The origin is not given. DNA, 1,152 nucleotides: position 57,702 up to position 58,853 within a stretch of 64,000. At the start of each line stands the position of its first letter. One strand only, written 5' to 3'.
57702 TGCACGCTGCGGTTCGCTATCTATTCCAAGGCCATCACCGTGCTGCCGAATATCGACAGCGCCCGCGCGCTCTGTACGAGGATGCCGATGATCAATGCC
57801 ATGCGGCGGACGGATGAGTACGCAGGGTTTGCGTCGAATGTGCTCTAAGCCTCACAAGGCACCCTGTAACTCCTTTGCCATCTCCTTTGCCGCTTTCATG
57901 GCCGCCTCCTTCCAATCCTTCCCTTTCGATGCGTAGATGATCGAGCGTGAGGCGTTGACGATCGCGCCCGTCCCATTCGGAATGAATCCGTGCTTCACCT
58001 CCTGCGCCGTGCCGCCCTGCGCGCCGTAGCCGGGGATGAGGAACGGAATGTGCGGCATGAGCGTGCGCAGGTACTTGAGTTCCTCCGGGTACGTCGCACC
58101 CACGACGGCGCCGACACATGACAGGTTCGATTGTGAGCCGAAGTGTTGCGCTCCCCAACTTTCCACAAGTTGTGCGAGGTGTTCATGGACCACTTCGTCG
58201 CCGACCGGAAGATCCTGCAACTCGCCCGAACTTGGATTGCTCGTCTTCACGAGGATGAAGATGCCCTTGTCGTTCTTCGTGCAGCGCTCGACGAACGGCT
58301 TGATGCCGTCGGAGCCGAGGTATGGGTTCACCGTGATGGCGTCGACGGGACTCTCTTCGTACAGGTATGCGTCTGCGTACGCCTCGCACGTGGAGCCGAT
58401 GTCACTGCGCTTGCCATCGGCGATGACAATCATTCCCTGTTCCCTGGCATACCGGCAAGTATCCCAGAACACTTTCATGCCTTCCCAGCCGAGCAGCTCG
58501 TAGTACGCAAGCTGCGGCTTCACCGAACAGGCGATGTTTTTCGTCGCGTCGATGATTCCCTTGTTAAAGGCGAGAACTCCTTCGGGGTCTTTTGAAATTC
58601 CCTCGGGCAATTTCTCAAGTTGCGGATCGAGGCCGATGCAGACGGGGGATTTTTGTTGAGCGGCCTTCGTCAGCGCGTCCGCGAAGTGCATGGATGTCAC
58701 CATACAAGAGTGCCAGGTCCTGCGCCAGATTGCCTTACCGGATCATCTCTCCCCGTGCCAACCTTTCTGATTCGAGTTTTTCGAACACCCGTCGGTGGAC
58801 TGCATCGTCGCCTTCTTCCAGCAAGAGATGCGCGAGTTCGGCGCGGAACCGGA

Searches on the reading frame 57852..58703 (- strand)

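Call 14: search_protein_families(library=pfam, proteins=[window:57852-58703:-])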
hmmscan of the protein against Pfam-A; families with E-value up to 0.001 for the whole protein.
window:57852-58703:- (283 aa): 1 family
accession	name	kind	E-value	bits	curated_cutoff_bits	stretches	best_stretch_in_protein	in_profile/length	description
PF00215.30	OMPdecase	-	2.1e-28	100.2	27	1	20-260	2-213/221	Orotidine 5'-phosphate decarboxylase / HUMPS family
